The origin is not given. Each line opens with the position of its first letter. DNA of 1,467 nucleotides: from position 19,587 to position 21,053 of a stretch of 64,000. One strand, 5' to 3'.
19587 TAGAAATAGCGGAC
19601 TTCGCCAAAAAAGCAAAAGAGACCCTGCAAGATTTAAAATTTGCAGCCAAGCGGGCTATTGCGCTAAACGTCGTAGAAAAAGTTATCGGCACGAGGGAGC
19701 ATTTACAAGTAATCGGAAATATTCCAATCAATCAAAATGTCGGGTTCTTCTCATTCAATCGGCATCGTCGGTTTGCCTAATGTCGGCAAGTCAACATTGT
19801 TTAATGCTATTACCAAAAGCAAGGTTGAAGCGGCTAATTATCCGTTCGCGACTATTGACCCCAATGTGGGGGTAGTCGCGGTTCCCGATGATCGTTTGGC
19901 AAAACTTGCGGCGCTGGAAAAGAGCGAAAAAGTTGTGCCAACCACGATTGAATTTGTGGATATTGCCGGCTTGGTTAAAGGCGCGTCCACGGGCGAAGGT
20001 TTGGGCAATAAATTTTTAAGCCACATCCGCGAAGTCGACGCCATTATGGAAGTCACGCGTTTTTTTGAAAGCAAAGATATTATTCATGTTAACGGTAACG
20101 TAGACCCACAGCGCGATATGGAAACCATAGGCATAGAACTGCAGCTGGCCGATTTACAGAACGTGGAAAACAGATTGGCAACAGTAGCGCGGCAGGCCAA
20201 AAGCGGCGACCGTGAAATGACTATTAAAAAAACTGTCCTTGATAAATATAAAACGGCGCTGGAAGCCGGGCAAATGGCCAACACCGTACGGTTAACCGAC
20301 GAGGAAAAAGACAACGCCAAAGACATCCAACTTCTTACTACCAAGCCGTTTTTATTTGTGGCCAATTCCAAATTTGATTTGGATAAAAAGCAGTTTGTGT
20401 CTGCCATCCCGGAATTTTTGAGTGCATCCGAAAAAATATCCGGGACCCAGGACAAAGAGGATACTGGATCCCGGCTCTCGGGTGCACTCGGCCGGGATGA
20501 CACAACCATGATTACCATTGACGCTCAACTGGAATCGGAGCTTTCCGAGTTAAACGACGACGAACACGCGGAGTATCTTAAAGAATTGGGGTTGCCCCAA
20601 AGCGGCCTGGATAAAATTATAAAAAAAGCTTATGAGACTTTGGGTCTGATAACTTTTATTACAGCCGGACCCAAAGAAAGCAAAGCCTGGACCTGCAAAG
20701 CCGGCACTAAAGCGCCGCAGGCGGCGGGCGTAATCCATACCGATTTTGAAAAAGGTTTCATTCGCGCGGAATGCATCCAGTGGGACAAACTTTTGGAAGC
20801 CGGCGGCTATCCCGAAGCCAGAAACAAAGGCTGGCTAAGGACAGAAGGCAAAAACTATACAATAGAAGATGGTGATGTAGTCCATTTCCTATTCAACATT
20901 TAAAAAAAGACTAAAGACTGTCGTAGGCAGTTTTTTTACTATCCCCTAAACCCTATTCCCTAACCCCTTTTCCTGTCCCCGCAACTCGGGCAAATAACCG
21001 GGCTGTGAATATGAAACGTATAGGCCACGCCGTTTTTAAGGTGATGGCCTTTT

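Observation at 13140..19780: Mobile island with IS3 remnant, 531-aa unknown protein, tyrosine integrase, Xis-like HTH and a large serine recombinase ending inside ychF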

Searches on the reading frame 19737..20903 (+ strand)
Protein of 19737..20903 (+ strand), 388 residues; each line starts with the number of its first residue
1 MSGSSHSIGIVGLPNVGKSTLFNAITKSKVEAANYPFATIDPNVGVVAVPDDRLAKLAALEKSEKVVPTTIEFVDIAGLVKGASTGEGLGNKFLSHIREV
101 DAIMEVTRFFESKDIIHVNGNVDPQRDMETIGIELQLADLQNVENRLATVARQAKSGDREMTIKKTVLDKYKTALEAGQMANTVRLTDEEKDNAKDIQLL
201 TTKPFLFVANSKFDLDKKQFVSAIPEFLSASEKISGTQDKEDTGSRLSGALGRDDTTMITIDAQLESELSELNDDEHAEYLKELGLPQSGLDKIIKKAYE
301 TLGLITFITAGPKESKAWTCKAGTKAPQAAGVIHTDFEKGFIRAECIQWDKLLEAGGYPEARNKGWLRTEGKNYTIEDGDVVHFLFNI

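Call 3: search_protein_families(library=pfam, proteins=[window:19737-20903:+], max_evalue=0.01)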
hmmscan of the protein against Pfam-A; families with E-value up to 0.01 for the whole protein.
window:19737-20903:+ (388 aa): 5 families
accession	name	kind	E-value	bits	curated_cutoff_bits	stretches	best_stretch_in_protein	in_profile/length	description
PF06071.19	YchF-GTPase_C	-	1.4e-34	118.5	27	1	304-387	1-84/84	Protein of unknown function (DUF933)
PF01926.29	MMR_HSR1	-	2.6e-22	79.5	21.9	1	8-116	2-86/113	50S ribosome-binding GTPase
PF02421.24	FeoB_N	-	5.8e-09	36.1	27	1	8-50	3-45/156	Ferrous iron transport protein B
PF03308.22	MeaB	-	0.0039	16.7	23.1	1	2-32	30-60/273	Methylmalonyl Co-A mutase-associated GTPase MeaB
PF07195.17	FliD_C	-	0.0089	15.9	25.4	0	218-288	57-129/236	Flagellar hook-associated protein 2 C-terminus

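Call 13: find_related_loci(query=window:19737-20903:+, collection=genome_contigs, flank=10000)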
Query window:19737-20903:+ (388 aa) in genome_contigs; peptide patterns used: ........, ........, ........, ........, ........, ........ (x = any residue, [..] = any of these).
600 stretches matched a pattern (row limit reached: there are more); 596 encode a relative of the query (tblastn E <= 1e-3); the best 80 are kept; 80 distinct loci.
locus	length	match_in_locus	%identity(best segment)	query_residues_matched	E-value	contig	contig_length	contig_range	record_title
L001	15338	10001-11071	73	5-385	0e+0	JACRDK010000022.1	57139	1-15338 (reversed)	MAG: Candidatus Doudnabacteria bacterium isolate NC_groundwater_1670_Pr3_B-0.1um_42_13 SR-2_scaffold_141_3198569, whole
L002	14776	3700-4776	75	2-388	0e+0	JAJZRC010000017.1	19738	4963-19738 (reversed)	MAG: bacterium isolate SKS1.bin76 NODE_4904_length_19738_cov_2.516598, whole genome shotgun sequence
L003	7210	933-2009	73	4-386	0e+0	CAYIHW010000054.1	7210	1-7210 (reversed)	MAG TPA_asm: uncultured Candidatus Saccharibacteria bacterium isolate ERP119705_co23_139 genome assembly, contig: NODE_1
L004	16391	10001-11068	72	5-388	2e-180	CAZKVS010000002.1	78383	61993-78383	MAG TPA_asm: uncultured Candidatus Saccharibacteria bacterium isolate SRP286056_co2_73 genome assembly, contig: NODE_315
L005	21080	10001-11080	69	1-387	4e-167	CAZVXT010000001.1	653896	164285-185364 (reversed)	MAG TPA_asm: uncultured Candidatus Saccharibacteria bacterium isolate SRP285395_co2_267 genome assembly, contig: NODE_2_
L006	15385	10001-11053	64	5-388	6e-156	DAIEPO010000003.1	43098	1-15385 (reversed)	MAG TPA_asm: bacterium isolate clean1170 NODE_3_length_43098_cov_4.859394, whole genome shotgun sequence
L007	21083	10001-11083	52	9-388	7e-126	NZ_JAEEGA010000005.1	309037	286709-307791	Vagococcus allomyrinae strain BWB3-3 contig5, whole genome shotgun sequence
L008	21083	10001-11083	52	9-388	2e-124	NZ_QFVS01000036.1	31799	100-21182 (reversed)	Kurthia zopfii strain ATCC 33403 NODE_36_length_31799_cov_140.597310, whole genome shotgun sequence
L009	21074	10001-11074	54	5-387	2e-124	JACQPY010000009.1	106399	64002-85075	MAG: Candidatus Kerfeldbacteria bacterium isolate NC_groundwater_1319_Ag_S-0.2um_58_88 S_p2_S4_coassembly_k141_1887987,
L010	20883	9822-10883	54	5-387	8e-124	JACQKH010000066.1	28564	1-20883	MAG: Candidatus Kerfeldbacteria bacterium isolate NC_groundwater_1172_Ag_S-0.1um_55_34 S_p1_S3_coassembly_k141_2058811,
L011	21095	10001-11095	53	5-388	7e-124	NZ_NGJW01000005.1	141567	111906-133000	Vagococcus lutrae strain CCUG 39187 5, whole genome shotgun sequence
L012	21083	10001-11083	52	9-388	2e-123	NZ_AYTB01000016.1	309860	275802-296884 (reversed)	Kurthia huakuii LAM0618 Scaffold4_1, whole genome shotgun sequence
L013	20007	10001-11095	52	5-388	1e-122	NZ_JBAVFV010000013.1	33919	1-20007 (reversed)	MAG: Trichococcus sp. isolate MFD06948_ilm_asm_bin11 k127_130846, whole genome shotgun sequence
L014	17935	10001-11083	53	9-388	7e-123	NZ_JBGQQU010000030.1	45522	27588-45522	Desemzia sp. FAM 24101 FAM24101-i1-2_scf30, whole genome shotgun sequence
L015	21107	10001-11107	52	1-388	5e-122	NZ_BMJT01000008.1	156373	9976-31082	Lysinibacillus alkalisoli strain CGMCC 1.15760 sequence08, whole genome shotgun sequence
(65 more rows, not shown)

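Call 21: search_protein_families(library=pfam, proteins=[L005:3141-4076:+, L005:4084-4965:-, L005:5081-5707:+, L005:5712-6167:+, L005:6271-6603:+, L005:6613-6900:+, L005:6931-8097:+, L005:8419-10068:+, L005:2474-2827:-, L005:1936-2316:-], max_evalue=0.01)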
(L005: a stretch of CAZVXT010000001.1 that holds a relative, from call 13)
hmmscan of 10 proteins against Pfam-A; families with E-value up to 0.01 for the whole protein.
L005:3141-4076:+ (311 aa): 2 families
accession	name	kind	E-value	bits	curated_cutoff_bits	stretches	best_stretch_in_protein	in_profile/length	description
PF01636.29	APH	-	1.6e-15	58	23.2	1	67-256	46-229/239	Phosphotransferase enzyme family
PF01163.29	RIO1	-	0.00013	22.1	22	1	189-226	116-152/187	RIO domain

L005:4084-4965:- (293 aa): 8 families
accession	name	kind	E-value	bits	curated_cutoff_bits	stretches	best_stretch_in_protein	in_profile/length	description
PF00398.26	RrnaAD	-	1.2e-55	188.9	24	1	3-251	6-261/263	Ribosomal RNA adenine dimethylase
PF13649.12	Methyltransf_25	-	1.7e-06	29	27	1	31-94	1-67/97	Methyltransferase domain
PF13489.12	Methyltransf_23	-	0.00015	22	27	1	15-65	8-60/164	Methyltransferase domain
PF08241.18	Methyltransf_11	-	0.00026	22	21.2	1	32-90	1-59/95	Methyltransferase domain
PF01135.25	PCMT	-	0.0015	18.8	20.3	1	13-86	59-137/210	Protein-L-isoaspartate(D-aspartate) O-methyltransferase (PCMT)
PF05219.18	DREV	-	0.0043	16.7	26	1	16-68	83-135/265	DREV methyltransferase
PF01728.25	FtsJ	-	0.0054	17.1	24.1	1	17-112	10-105/181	FtsJ-like methyltransferase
PF08242.18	Methyltransf_12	-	0.0063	17.7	30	0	32-91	1-62/98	Methyltransferase domain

L005:5081-5707:+ (208 aa): 0 families

L005:5712-6167:+ (151 aa): 1 family
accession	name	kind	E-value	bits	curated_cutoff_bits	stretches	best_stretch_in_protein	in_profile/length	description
PF00486.34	Trans_reg_C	-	0.0023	18.4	26.2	1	75-149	4-77/77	Transcriptional regulatory protein, C terminal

L005:6271-6603:+ (110 aa): 1 family
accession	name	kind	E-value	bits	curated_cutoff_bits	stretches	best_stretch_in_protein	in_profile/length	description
PF18903.5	DUF5659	-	4.2e-10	39.8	23.6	1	36-109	2-75/75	Domain of unknown function (DUF5659)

L005:6613-6900:+ (95 aa): 1 family
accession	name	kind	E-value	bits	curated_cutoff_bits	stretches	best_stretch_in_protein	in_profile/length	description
PF15777.11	Anti-TRAP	-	0.0095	16.4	32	0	12-65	6-44/59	Tryptophan RNA-binding attenuator protein inhibitory protein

L005:6931-8097:+ (388 aa): 0 families

L005:8419-10068:+ (549 aa): 5 families
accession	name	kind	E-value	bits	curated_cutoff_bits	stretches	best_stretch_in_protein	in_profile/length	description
PF00239.26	Resolvase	-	7.4e-27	94.7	23.3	1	13-159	2-144/145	Resolvase, N terminal domain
PF07508.19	Recombinase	-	4.1e-19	69.2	21.1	1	186-305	1-102/102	Recombinase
PF13408.12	Zn_ribbon_recom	-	6e-05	23.8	25.3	1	318-377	1-57/58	Recombinase zinc beta ribbon domain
PF17045.10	CEP63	-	0.0025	18.1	33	1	375-482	147-249/263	Centrosomal protein of 63 kDa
PF16331.10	TolA_bind_tri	-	0.0072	16.8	30.1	0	389-427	7-45/76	TolA binding protein trimerisation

L005:2474-2827:- (117 aa): 0 families

L005:1936-2316:- (126 aa): 0 families

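Call 105: search_protein_families(library=ncbifam, proteins=[L005:4084-4965:-, L005:3141-4076:+, L005:6931-8097:+, L005:5081-5707:+], max_evalue=0.001)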
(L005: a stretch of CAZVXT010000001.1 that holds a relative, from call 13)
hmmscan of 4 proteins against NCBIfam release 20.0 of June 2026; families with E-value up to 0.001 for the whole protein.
L005:4084-4965:- (293 aa): 31 families (the best 25 are shown)
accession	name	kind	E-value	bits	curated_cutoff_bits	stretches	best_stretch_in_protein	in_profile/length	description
NF000499.2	Erm23S_rRNA_broad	equivalog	2e-74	250.1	212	1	5-250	1-243/244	23S ribosomal RNA methyltransferase Erm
NF000077.1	Erm42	exception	2.2e-62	211.1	600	1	2-288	15-301/303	23S rRNA (adenine(2058)-N(6))-methyltransferase Erm(42)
TIGR00755.1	ksgA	equivalog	1.1e-50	172.4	171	1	4-250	6-255/256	16S rRNA (adenine(1518)-N(6)/adenine(1519)-N(6))-dimethyltransferase RsmA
NF000337.1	erm_SHROVE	exception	9.7e-47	159.4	320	1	4-246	5-245/248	ErmE/ErmH/ErmO/ErmR family 23S rRNA (adenine(2058)-N(6))-methyltransferase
NF012222.1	erm_A_23S_MT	exception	1.6e-35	122.8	475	1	2-251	5-239/243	23S rRNA (adenine(2058)-N(6))-methyltransferase Erm(A)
NF012219.1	erm_C_23S_MT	exception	4e-31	108.5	530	1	2-251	5-239/244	23S rRNA (adenine(2058)-N(6))-methyltransferase Erm(C)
NF000087.1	ErmO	exception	6.9e-31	107.6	450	1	6-211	12-217/259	23S rRNA (adenine(2058)-N(6))-methyltransferase Erm(O)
NF012223.0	erm_F_23S_MT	exception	8.7e-30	103.9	575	1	6-255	12-259/266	23S rRNA (adenine(2058)-N(6))-methyltransferase Erm(F)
NF045543.1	erm_G_23S_MT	exception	1.3e-29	103.7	515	1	2-251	5-239/244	23S rRNA (adenine(2058)-N(6))-methyltransferase Erm(G)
NF042988.1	Erm46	exception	1.3e-29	103.3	503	1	6-249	12-252/255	23S rRNA (adenine(2058)-N(6))-methyltransferase Erm(46)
NF000412.1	Erm43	exception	1.7e-29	103.1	500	1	2-231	5-222/243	23S rRNA (adenine(2058)-N(6))-methyltransferase Erm(43)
NF000024.1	ErmS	exception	3.6e-29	102.1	675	1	6-209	64-267/319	23S rRNA (adenine(2058)-N(6))-methyltransferase Erm(S)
NF012220.1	erm_B_23S_MT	exception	1.3e-28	100.2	525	1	2-252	4-239/245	23S rRNA (adenine(2058)-N(6))-methyltransferase Erm(B)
NF000047.1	ErmV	exception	5.6e-28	98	500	1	6-208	12-214/259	23S rRNA (adenine(2058)-N(6))-methyltransferase Erm(V)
NF012218.0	erm_38_23S_MT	exception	2.5e-24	85.9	800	1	6-255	12-263/386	23S rRNA (adenine(2058)-N(6))-methyltransferase Erm(38)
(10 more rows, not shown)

L005:3141-4076:+ (311 aa): 5 families
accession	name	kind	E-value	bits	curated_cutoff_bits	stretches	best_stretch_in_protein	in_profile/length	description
NF000107.2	APH_4_Ia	exception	9.7e-47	159.8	725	1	6-298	6-286/341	aminoglycoside O-phosphotransferase APH(4)-Ia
NF033068.1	APH_3p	equivalog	7.9e-06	25.6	205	0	181-235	157-213/255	APH(3') family aminoglycoside O-phosphotransferase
TIGR02172.1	Fb_sc_TIGR02172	paralog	2.5e-05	24.2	228.2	1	181-241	137-196/226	TIGR02172 family protein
TIGR00938.1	thrB_alt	equivalog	0.00055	19.4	255.9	1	197-243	187-231/307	homoserine kinase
NF033064.0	APH_3p_IIIa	exception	0.00075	19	530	0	176-235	162-222/264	aminoglycoside O-phosphotransferase APH(3')-IIIa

L005:6931-8097:+ (388 aa): 0 families

L005:5081-5707:+ (208 aa): 0 families
